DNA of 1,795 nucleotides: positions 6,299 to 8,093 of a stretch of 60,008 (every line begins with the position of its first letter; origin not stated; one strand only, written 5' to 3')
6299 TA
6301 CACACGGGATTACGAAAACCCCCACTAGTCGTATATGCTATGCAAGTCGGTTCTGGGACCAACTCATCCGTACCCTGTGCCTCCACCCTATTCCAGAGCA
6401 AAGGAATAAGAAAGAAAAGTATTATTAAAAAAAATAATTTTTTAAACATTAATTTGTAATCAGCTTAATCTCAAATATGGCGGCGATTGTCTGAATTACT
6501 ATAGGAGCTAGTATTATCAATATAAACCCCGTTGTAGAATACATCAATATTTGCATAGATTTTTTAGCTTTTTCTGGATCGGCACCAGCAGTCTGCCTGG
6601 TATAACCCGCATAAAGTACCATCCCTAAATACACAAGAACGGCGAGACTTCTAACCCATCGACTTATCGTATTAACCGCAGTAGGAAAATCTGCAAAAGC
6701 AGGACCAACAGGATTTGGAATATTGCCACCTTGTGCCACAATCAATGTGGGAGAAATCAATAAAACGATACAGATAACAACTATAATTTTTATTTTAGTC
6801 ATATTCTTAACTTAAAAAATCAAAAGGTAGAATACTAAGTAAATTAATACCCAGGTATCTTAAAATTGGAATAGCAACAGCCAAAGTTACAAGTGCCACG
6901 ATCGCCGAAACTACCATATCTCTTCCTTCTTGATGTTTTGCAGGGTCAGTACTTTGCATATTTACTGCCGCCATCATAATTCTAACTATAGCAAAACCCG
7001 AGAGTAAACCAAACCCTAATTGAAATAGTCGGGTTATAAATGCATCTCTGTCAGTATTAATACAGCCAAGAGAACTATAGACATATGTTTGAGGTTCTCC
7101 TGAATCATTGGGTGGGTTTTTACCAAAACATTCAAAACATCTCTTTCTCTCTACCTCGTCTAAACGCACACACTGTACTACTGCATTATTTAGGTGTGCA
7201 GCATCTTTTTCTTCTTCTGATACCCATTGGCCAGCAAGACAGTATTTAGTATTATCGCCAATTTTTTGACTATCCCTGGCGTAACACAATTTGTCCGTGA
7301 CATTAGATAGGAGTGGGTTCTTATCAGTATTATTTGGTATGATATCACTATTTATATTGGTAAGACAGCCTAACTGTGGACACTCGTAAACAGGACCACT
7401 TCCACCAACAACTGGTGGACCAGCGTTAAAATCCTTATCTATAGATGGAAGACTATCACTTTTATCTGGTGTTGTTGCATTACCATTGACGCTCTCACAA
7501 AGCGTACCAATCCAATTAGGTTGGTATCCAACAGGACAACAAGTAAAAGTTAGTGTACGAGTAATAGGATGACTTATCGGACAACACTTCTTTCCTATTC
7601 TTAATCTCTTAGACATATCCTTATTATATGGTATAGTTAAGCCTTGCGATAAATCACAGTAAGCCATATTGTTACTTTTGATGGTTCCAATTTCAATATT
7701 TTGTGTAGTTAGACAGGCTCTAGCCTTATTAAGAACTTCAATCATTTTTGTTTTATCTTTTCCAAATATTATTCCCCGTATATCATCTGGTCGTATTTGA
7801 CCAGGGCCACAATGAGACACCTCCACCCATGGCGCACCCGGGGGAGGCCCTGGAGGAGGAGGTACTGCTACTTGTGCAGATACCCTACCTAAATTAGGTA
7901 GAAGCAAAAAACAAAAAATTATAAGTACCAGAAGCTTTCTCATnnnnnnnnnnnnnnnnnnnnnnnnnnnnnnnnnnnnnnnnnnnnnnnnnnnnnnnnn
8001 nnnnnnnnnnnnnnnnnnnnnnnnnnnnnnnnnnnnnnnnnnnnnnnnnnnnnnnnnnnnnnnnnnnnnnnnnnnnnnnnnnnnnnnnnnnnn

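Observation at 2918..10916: Clp/Hsp100-led operon carrying eight VirB2/TrbC-like 'pilin' paralogs with cysteine-rich ectodomains: candidate undescribed surface-filament or display system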

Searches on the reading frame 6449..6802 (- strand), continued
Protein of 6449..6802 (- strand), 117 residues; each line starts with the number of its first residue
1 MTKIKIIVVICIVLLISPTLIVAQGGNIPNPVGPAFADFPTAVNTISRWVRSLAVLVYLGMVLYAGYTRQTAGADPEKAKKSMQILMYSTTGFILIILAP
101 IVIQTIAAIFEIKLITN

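Call 56: find_encoding_contigs(protein=P0192, flank=10000, max_places=2)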
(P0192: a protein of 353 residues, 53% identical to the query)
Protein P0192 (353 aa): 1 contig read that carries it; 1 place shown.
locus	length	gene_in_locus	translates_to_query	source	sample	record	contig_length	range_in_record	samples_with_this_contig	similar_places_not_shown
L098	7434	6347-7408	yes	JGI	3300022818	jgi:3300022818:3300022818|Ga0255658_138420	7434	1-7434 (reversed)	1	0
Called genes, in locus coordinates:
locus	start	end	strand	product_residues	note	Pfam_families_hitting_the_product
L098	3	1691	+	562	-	?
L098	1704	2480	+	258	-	-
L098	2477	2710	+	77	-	-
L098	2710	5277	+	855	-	-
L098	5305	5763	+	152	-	PF01668:SmpB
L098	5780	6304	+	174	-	-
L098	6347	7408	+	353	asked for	PF26449:DUF8128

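Call 58: search_protein_families(library=pfam, proteins=[L020:9911-12409:+, L063:9962-12445:+, L020:6364-8604:+, L020:5427-6140:+, L020:9085-9852:+, L014:17381-19900:+, L014:16331-17149:+, L098:5780-6304:+, L014:17146-17379:+], max_evalue=0.01)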
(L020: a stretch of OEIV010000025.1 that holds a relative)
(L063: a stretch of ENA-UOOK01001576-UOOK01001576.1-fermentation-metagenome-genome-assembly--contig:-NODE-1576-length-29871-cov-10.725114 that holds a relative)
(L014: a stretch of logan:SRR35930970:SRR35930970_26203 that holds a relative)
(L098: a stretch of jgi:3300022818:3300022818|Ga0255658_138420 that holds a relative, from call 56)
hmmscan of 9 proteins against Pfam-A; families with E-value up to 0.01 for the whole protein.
L020:9911-12409:+ (832 aa): 6 families
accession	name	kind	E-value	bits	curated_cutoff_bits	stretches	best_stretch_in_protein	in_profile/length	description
PF12696.13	TraG-D_C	-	5.8e-05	23.5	22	1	649-712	3-69/126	TraM recognition site of TraD and TraG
PF01935.23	DUF87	-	0.0008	20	23.2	1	394-433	23-63/220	Helicase HerA, central domain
PF10412.15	TrwB_AAD_bind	-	0.0016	17.8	20.5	0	390-415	11-36/387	Type IV secretion-system coupling protein DNA-binding domain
PF12846.13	AAA_10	-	0.0053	16.3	27.5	0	394-531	21-152/362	AAA-like domain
PF23299.1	DUF7081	-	0.007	17.3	27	0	256-325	29-95/96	Domain of unknown function (DUF7081)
PF13401.12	AAA_22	-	0.0072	17.1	27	0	393-418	4-29/130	AAA domain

L063:9962-12445:+ (827 aa): 5 families
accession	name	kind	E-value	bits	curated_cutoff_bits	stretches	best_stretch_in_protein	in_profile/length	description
PF02534.20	T4SS-DNA_transf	-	1.9e-07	30.7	20.1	1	363-694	17-346/468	Type IV secretory system Conjugative DNA transfer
PF01935.23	DUF87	-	2.1e-07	31.7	23.2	1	398-624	23-211/220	Helicase HerA, central domain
PF12846.13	AAA_10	-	0.0017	17.9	27.5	0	397-460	20-81/362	AAA-like domain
PF10412.15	TrwB_AAD_bind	-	0.0038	16.6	20.5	0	395-710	12-308/387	Type IV secretion-system coupling protein DNA-binding domain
PF12696.13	TraG-D_C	-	0.0039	17.6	22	1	654-694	3-44/126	TraM recognition site of TraD and TraG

L020:6364-8604:+ (746 aa): 2 families
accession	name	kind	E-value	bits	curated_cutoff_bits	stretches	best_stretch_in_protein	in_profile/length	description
PF08450.18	SGL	-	1.1e-05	25.6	26.3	1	503-560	110-167/246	SMP-30/Gluconolactonase/LRE-like region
PF01731.26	Arylesterase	-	0.0075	16.9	21.3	0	510-553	37-80/86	Arylesterase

L020:5427-6140:+ (237 aa): 1 family
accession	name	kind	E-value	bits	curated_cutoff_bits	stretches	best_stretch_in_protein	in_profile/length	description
PF14470.12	bPH_3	-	0.0021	19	23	1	113-161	8-59/95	Bacterial PH domain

L020:9085-9852:+ (255 aa): 0 families

L014:17381-19900:+ (839 aa): 2 families
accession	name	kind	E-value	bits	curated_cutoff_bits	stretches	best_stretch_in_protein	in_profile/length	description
PF01436.27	NHL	-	8.2e-06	26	20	0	613-632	1-20/28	NHL repeat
PF17170.10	DUF5128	-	0.00023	20.9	22.9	1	760-826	51-112/321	6-bladed beta-propeller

L014:16331-17149:+ (272 aa): 1 family
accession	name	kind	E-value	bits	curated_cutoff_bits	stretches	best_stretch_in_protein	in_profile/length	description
PF14470.12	bPH_3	-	0.0002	22.2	23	1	123-194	19-83/95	Bacterial PH domain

L098:5780-6304:+ (174 aa): 0 families

L014:17146-17379:+ (77 aa): 1 family
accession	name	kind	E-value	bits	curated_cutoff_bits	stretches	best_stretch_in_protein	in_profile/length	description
PF18901.5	DUF5657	-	5.2e-05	23.8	25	1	17-74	2-59/61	Family of unknown function (DUF5657)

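Call 75: predict_structure(alignment_id=A3)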
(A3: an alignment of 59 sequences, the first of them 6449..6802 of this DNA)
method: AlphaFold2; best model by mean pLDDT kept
length: 117 residues; sequences in the alignment: 59
mean_pLDDT: 83.8   pTM: 0.59
mean pLDDT of the five models: 83.8, 83.7, 82.9, 81.9, 81.7
residues with pLDDT >= 90: 51; 70-90: 48; 50-70: 16; < 50: 2
segments of 3 or more residues with pLDDT < 50: none
pLDDT, mean of each block of 10 residues (from residue 1): 80 74 56 78 87 95 95 92 95 93 89 68
secondary structure, 60 per line:
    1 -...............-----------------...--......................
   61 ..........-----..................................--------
elements in order: H2-16 H39-70 H76-109

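Call 78: fold_search(model_id=the predicted structure, library=pdb)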
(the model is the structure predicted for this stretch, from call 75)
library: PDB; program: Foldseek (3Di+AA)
matches with E <= 10: 110; with E <= 0.001: 0
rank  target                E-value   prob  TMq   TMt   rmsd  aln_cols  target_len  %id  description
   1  8tt3_H                2.5e+00  0.54  0.36  0.19   2.8        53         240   13  S. thermodepolymerans KpsM-KpsE in Glycolipid 2 state with rigid body fitted KpsT (released 2024-04-17)
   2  6cnn_A                2.8e+00  0.20  0.37  0.15  11.0       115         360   13  Cryo-EM structure of the human SK4/calmodulin channel complex in the Ca2+ bound state I (released 2018-05-02)
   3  4jq5_E                3.2e+00  0.47  0.44  0.56   4.2        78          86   12  Crystal structure of the human Nup49CCS2+3* coiled-coil segment (released 2014-09-24)
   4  8a3u                  3.4e+00  0.47  0.38  0.14   2.6        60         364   12  Crystal structure of a chimeric LOV-Histidine kinase SB2F1 (symmetrical variant, trigonal form with short c-axis) (released 2023-12-20)
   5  1urf_MODEL_1_A        3.4e+00  0.20  0.38  0.48   5.9        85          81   13  HR1b domain from PRK1 (released 2003-11-06)
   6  8dfu_0                3.6e+00  0.77  0.54  0.73   2.1        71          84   14  Cryo-EM structure of conjugation pili from Aeropyrum pernix (released 2023-03-22)
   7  9jfj_B                3.6e+00  0.75  0.42  0.23   1.8        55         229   13  Crystal structure of the cytoplasmic domain of ZraS in ADP-bound form (released 2025-03-26)
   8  4nkg_B                3.6e+00  0.54  0.35  0.58   2.9        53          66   21  Crystal structure of SspH1 LRR domain in complex PKN1 HR1b domain (released 2013-12-11)
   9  8c29_Z                3.6e+00  0.21  0.29  0.48   4.9        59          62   15  Cryo-EM structure of photosystem II C2S2 supercomplex from Norway spruce (Picea abies) at 2.8 Angstrom resolution (released 2023-07-26)
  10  7ltq_A                3.8e+00  0.44  0.38  0.18   2.5        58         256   22  Crystal Structure of a histidine kinase from Burkholderia ambifaria MC40-6 (released 2021-03-17)
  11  3t98_B                4.1e+00  0.28  0.41  0.52   6.0        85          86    7  Molecular Architecture of the Transport Channel of the Nuclear Pore Complex: Nup54/Nup58 (released 2011-11-02)
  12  5j0i                  4.6e+00  0.16  0.30  0.43   5.7        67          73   13  De novo design of protein homo-oligomers with modular hydrogen bond network-mediated specificity (released 2016-05-25)
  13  4biz_D                4.6e+00  0.15  0.32  0.18   8.5        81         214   16  Crystal structure of CpxAHDC (orthorhombic form 2) (released 2014-04-23)
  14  3nym_B                4.9e+00  0.57  0.36  0.34   2.0        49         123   20  The crystal structure of functionally unknown protein from Neisseria meningitidis MC58 (released 2010-09-22)
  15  6rh8_A                4.9e+00  0.47  0.40  0.21   2.3        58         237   10  Revisiting pH-gated conformational switch. Complex HK853 mutant H260A -RR468 mutant D53A pH 5.3 (released 2020-02-19)
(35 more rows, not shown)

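Call 79: find_encoding_contigs(protein=P0161, flank=10000, max_places=1)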
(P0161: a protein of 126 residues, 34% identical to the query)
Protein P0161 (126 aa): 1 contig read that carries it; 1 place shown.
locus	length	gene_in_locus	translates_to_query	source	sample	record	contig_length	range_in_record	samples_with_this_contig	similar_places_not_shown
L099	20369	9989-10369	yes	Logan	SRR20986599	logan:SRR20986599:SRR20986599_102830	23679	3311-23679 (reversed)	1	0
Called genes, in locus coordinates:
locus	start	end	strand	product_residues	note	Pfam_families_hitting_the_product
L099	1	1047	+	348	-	?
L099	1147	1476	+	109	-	-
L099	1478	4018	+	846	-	PF01637:ATPase_2 (faint), PF13191:AAA_16 (faint), PF17871:AAA_lid_9 (weak), PF00158:Sigma54_activat (weak), PF00004:AAA (weak), PF07724:AAA_2, PF07728:AAA_5, PF10431:ClpB_D2-small, +3 more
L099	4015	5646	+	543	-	-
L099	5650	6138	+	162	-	-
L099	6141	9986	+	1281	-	-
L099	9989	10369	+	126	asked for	PF18895:T4SS_pilin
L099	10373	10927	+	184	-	-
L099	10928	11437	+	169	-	-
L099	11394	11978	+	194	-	-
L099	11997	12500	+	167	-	-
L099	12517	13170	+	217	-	-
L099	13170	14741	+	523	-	-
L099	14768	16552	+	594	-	PF08486:SpoIID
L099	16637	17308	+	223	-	-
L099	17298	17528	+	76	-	-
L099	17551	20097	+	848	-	-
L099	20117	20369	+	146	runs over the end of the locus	PF01668:SmpB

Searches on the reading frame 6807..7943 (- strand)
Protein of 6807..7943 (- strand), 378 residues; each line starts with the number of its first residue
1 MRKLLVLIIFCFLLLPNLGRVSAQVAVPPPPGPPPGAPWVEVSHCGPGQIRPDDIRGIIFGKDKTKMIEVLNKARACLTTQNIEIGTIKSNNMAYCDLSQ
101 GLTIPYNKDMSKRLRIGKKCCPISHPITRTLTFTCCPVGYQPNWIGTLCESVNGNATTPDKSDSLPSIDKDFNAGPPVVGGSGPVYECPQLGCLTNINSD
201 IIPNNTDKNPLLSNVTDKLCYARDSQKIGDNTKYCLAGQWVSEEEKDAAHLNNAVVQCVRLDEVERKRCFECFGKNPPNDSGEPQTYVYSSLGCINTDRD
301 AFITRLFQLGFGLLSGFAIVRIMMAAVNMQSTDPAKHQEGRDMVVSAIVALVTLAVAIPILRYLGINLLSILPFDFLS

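Call 3: search_protein_families(library=pfam, proteins=[window:6807-7943:-], max_evalue=1)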
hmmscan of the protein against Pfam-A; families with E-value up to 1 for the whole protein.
window:6807-7943:- (378 aa): 1 family
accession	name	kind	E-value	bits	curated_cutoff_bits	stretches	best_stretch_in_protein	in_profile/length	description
PF18895.5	T4SS_pilin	-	0.0015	19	26.6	1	302-363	8-70/71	Type IV secretion system pilin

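Call 30: search_protein_families(library=ncbifam, proteins=[window:6807-7943:-], max_evalue=0.01)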
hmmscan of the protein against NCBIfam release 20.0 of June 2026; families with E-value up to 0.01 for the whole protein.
window:6807-7943:- (378 aa): 0 families

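Call 100: search_solved_structures(query=A6, max_evalue=1)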
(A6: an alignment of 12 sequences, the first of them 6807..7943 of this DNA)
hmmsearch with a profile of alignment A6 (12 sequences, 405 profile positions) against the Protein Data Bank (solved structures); distinct sequences matched with E-value up to 1: 0.
